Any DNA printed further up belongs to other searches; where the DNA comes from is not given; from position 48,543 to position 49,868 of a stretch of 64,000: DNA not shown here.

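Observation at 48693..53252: Tandem quartet of DUF422-like paralogs with two interleaved micro-membrane ORFs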

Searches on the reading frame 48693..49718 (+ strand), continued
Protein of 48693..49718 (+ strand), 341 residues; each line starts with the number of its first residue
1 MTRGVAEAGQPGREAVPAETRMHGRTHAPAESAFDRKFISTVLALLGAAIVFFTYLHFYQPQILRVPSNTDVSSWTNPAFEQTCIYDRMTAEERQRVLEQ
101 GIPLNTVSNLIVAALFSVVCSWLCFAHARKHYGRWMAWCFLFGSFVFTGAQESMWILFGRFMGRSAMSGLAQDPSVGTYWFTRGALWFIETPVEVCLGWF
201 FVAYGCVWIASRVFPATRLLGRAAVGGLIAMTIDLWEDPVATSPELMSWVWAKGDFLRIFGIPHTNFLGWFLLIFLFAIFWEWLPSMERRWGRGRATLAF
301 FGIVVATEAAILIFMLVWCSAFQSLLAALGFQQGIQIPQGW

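Call 47: fold_search(model_id=the predicted structure, library=pdb)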
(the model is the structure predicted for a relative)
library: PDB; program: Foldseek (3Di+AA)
matches with E <= 10: 149; with E <= 0.001: 0
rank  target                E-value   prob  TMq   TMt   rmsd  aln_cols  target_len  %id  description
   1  4ikv                  5.9e-01  0.06  0.14  0.10  22.8       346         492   13  Crystal structure of peptide transporter POT (released 2013-07-10)
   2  5x9h_B                6.9e-01  0.16  0.19  0.15  21.0       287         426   10  Crystal structure of the Mg2+ channel MgtE in complex with ATP (released 2017-08-16)
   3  6vbg_B                1.2e+00  0.07  0.12  0.10  17.1       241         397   13  Lactose permease complex with thiodigalactoside and nanobody 9043 (released 2020-11-25)
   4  8f6h_A                1.4e+00  0.07  0.17  0.19  14.7       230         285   10  Cryo-EM structure of a Zinc-loaded asymmetrical TMD D70A mutant of the YiiP-Fab complex (released 2023-02-08)
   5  4jr9_A                1.9e+00  0.07  0.18  0.15  13.8       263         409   14  Crystal structure of nitrate/nitrite exchanger NarK (released 2013-05-15)
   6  8uca_1                2.0e+00  0.02  0.14  0.13  21.9       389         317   12  Formation of I2+III2 supercomplex rescues respiratory chain defects (released 2025-01-15)
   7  6zgj_A                2.0e+00  0.14  0.16  0.16   9.9       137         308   11  GLIC pentameric ligand-gated ion channel, pH 5 (released 2021-05-26)
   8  7q0l                  2.3e+00  0.06  0.18  0.14  16.1       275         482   15  Crystal structure of the peptide transporter YePEPT-K314A at 2.93 A (released 2022-03-09)
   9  8j7w_A                2.5e+00  0.06  0.16  0.17  14.6       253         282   11  Cryo-EM structure of hZnT7-Fab complex in zinc state 2, determined in heterogeneous conformations- one subunit in an i (released 2023-09-20)
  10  8j80_A                3.0e+00  0.04  0.15  0.16  14.6       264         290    9  Cryo-EM structure of hZnT7-Fab complex in zinc state 1, determined in heterogeneous conformations- one subunit in an i (released 2023-09-20)
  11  9j0y_A                3.0e+00  0.03  0.10  0.09  15.4       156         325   13  Cryo-EM Structure of the Guard Cell Potassium Channel GORK mutant (released 2025-02-26)
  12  6hyr_A                3.2e+00  0.12  0.17  0.18  10.8       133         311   14  THE GLIC PENTAMERIC LIGAND-GATED ION CHANNEL MUTANT Q193C+MMTS (released 2018-12-19)
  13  5a63_C                3.2e+00  0.04  0.17  0.20  16.2       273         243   14  Cryo-EM structure of the human gamma-secretase complex at 3.4 angstrom resolution. (released 2015-08-05)
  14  6zkd_H                3.2e+00  0.03  0.19  0.19  18.1       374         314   10  Complex I during turnover, open1 (released 2020-10-07)
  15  9ex6_A                3.4e+00  0.12  0.17  0.18  10.4       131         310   11  CryoEM structure of sTeLIC nanodisc in closed state (released 2025-03-26)
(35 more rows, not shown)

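Call 52: find_encoding_contigs(protein=P0004, flank=10000, max_places=1)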
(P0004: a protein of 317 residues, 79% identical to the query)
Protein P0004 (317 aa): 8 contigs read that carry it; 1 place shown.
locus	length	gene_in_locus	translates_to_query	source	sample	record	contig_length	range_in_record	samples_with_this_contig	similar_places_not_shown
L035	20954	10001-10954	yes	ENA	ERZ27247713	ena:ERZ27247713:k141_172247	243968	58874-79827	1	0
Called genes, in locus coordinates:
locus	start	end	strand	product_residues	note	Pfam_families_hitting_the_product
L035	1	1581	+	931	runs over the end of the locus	PF16927:HisKA_7TM, PF08448:PAS_4, PF13426:PAS_9, PF08448:PAS_4, PF08447:PAS_3, PF00989:PAS, PF08447:PAS_3, PF08448:PAS_4, +7 more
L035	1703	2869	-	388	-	PF00465:Fe-ADH, PF13685:Fe-ADH_2, PF25137:ADH_Fe_C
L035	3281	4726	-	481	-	PF00072:Response_reg, PF00158:Sigma54_activat, PF14532:Sigma54_activ_2, PF07728:AAA_5 (weak), PF25601:AAA_lid_14, PF02954:HTH_8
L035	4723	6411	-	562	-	PF13188:PAS_8, PF13426:PAS_9 (weak), PF00512:HisKA (faint), PF00989:PAS (weak), PF08447:PAS_3, PF08448:PAS_4 (weak), PF13426:PAS_9 (weak), PF02518:HATPase_c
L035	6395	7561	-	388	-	PF00465:Fe-ADH, PF13685:Fe-ADH_2, PF25137:ADH_Fe_C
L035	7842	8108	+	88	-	-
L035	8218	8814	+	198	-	PF01609:DDE_Tnp_1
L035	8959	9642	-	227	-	PF00440:TetR_N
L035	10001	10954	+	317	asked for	PF04240:Caroten_synth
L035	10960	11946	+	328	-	PF04240:Caroten_synth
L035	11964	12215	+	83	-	-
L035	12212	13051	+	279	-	PF04240:Caroten_synth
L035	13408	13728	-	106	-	-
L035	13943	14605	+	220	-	PF00005:ABC_tran, PF13304:AAA_21 (faint)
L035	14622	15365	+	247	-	PF03649:UPF0014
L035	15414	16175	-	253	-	PF23023:Anti-Pycsar_Apyc1 (faint), PF12706:Lactamase_B_2, PF02112:PDEase_II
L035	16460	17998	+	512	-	PF00924:MS_channel_2nd, PF21082:MS_channel_3rd, PF00027:cNMP_binding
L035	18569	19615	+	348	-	-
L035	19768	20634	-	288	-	PF12837:Fer4_6 (faint), PF00037:Fer4 (weak), PF13237:Fer4_10, PF14697:Fer4_21 (weak), PF12838:Fer4_7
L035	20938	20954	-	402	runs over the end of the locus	PF01676:Metalloenzyme, PF10143:PhosphMutase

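Call 63: search_protein_families(library=pfam, proteins=[L034:378-1370:+, L003:4395-5519:+], max_evalue=1)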
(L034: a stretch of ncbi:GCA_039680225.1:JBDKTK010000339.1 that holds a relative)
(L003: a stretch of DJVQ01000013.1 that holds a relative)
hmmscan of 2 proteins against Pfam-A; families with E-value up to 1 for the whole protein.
L034:378-1370:+ (330 aa): 5 families
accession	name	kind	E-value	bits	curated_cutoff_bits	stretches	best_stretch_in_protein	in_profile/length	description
PF07143.17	CrtC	-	7.4e-06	27.2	22.5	1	34-187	2-168/168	CrtC N-terminal lipocalin domain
PF24137.2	DA_N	-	0.0028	17.8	27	1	32-185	42-219/219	Diels-Alderase N-terminal domain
PF08622.16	Svf1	-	0.01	16.3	25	1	84-178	60-154/163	Svf1-like N-terminal lipocalin domain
PF02458.20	Transferase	-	0.017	14.2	22.7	1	260-302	80-122/434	Transferase family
PF25581.1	AsqO_C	-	0.042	14.4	27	1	192-260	2-65/131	AsqO-like, C-terminal domain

L003:4395-5519:+ (374 aa): 2 families
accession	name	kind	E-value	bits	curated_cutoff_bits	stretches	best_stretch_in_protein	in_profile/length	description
PF07143.17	CrtC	-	1.3e-05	26.4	22.5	1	78-231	2-168/168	CrtC N-terminal lipocalin domain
PF24137.2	DA_N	-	8.6e-05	22.7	27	1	74-229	40-219/219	Diels-Alderase N-terminal domain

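Call 73: search_protein_families(library=pfam, proteins=[L021:3666-5714:+, L021:6014-9634:-, L021:11059-13584:+, L023:6774-8057:-, L023:8179-8994:+, L023:11244-12737:+, L022:8263-9483:+, L022:9502-9915:+, L022:6856-7671:+, L022:5523-6779:+], max_evalue=0.0001)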
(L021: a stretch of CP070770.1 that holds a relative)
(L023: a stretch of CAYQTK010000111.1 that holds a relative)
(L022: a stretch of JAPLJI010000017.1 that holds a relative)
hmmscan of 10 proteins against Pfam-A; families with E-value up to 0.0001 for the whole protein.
L021:3666-5714:+ (682 aa): 9 families
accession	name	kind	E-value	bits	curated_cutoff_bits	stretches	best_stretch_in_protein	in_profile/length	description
PF14691.11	Fer4_20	-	8.1e-20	71.2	25.8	1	537-615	9-87/113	Dihydroprymidine dehydrogenase domain II, 4Fe-4S cluster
PF13450.12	NAD_binding_8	-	4.7e-14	52.9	21.9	1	17-73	1-57/68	NAD(P)-binding Rossmann-like domain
PF01593.30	Amino_oxidase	-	8.2e-14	52.2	19.8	1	22-503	1-442/443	Flavin containing amine oxidoreductase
PF01266.30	DAO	-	6.6e-11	42.8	27.9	1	14-49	1-37/353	FAD dependent oxidoreductase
PF12831.13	FAD_oxidored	-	6.6e-08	32.7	27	1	14-54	1-41/416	FAD dependent oxidoreductase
PF01946.23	Thi4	-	8.3e-08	32.2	26.2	1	13-50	18-56/235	Thi4 family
PF00890.30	FAD_binding_2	-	2.2e-06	27.6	20.4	1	14-46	1-33/414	FAD binding domain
PF07992.20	Pyr_redox_2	-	4.8e-06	26.7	26.1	1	13-96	1-73/291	Pyridine nucleotide-disulphide oxidoreductase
PF01494.25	FAD_binding_3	-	3.2e-05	23.8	22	1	13-44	2-33/349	FAD binding domain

L021:6014-9634:- (1206 aa): 3 families
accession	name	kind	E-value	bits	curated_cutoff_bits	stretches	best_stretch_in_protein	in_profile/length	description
PF00082.27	Peptidase_S8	-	2e-36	126.2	21.8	1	299-692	3-273/288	Subtilase family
PF22148.1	Fervidolysin_NPro-like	-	4.9e-09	36.9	21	1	172-231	15-72/81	Fervidolysin N-terminal prodomain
PF02415.23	Chlam_PMP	-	3.7e-08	33.2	20.6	0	1033-1051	1-19/19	Chlamydia polymorphic membrane protein (Chlamydia_PMP) repeat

L021:11059-13584:+ (841 aa): 2 families
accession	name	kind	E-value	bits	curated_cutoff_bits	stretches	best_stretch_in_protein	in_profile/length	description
PF02901.20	PFL-like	-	3.4e-200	667.4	24.3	2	2-456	2-460/647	Pyruvate formate lyase-like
PF01228.26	Gly_radical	-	5.7e-26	91.6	22.2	1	720-822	2-105/106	Glycine radical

L023:6774-8057:- (427 aa): 1 family
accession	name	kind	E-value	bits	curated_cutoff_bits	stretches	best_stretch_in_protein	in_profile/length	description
PF07690.21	MFS_1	-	1.2e-37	130.1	33.4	2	34-374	6-335/347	Major Facilitator Superfamily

L023:8179-8994:+ (271 aa): 1 family
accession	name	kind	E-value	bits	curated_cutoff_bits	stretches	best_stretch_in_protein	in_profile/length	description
PF11306.15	DUF3108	-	8.8e-05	22.8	26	0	91-235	56-195/209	Protein of unknown function (DUF3108)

L023:11244-12737:+ (497 aa): 1 family
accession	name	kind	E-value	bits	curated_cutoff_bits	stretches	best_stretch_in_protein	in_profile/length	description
PF06050.19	HGD-D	-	3.7e-47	162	28.4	1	145-487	12-339/342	2-hydroxyglutaryl-CoA dehydratase, D-component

L022:8263-9483:+ (406 aa): 2 families
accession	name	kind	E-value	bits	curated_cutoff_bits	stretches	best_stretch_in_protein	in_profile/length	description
PF10143.14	PhosphMutase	-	3.1e-46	157.8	21.5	1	53-221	1-167/170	2,3-bisphosphoglycerate-independent phosphoglycerate mutase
PF01676.23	Metalloenzyme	-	7.4e-40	137.5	24.3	1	18-396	2-251/252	Metalloenzyme superfamily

L022:9502-9915:+ (137 aa): 0 families

L022:6856-7671:+ (271 aa): 1 family
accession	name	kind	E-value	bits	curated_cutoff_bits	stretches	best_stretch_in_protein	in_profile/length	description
PF01467.32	CTP_transf_like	-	1.4e-24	87.2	21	1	57-233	1-131/133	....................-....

L022:5523-6779:+ (418 aa): 1 family
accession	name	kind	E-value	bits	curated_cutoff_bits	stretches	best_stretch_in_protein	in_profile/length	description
PF00171.27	Aldedh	-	8.2e-19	67.9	23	1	4-289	28-300/461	Aldehyde dehydrogenase family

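Call 90: predict_structure(alignment_id=A4)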
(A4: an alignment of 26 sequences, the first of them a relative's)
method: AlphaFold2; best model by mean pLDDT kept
length: 388 residues; sequences in the alignment: 26
mean_pLDDT: 85.5   pTM: 0.87
mean pLDDT of the five models: 85.5, 83.9, 83.2, 83.1, 80.3
residues with pLDDT >= 90: 181; 70-90: 165; 50-70: 34; < 50: 8
segments of 3 or more residues with pLDDT < 50: 385-388
pLDDT, mean of each block of 10 residues (from residue 1): 90 95 88 85 89 95 74 69 95 98 93 90 87 87 94 90 94 95 94 91 83 59 67 94 93 92 89 89 87 87 65 73 85 90 94 88 79 73 47
secondary structure, 60 per line:
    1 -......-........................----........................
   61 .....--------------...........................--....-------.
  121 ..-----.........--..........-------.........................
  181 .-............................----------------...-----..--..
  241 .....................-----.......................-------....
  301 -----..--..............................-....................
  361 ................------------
elements in order: H2-7 H9-32 H37-65 H80-106 H109-112 H132-136 H139-148 H156-181 H183-210 E227-229 H241-261 H267-289 E297-300 H312-339 H341-376

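Call 91: find_encoding_contigs(protein=P0015, flank=10000, max_places=1)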
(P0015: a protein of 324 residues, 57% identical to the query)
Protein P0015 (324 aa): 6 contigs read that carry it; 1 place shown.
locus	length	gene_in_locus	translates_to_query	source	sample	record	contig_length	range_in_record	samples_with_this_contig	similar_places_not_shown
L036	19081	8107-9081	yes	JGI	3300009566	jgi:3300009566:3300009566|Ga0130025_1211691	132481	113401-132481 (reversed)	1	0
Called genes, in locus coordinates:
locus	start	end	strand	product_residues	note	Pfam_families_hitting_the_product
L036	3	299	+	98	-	?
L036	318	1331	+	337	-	PF07143:AttH (faint)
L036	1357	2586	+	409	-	PF00108:Thiolase_N, PF00109:ketoacyl-synt (weak), PF02803:Thiolase_C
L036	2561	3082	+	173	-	PF12172:zf-ChsH2 (weak), PF01796:OB_ChsH2_C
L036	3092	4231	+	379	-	PF00108:Thiolase_N (faint), PF22691:Thiolase_C_1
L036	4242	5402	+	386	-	PF00108:Thiolase_N, PF22691:Thiolase_C_1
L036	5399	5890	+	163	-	PF12172:zf-ChsH2 (weak), PF01796:OB_ChsH2_C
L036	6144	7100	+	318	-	-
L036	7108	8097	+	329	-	-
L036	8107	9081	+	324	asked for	PF04240:Caroten_synth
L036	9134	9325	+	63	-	-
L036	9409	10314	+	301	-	PF04240:Caroten_synth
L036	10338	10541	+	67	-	-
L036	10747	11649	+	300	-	PF04240:Caroten_synth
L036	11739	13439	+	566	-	PF00501:AMP-binding, PF13193:AMP-binding_C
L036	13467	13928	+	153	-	PF09500:YiiD_C, PF14539:DUF4442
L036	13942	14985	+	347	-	PF13450:NAD_binding_8 (weak)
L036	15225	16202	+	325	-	-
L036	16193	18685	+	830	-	PF03176:MMPL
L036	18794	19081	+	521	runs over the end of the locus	PF06980:DUF1302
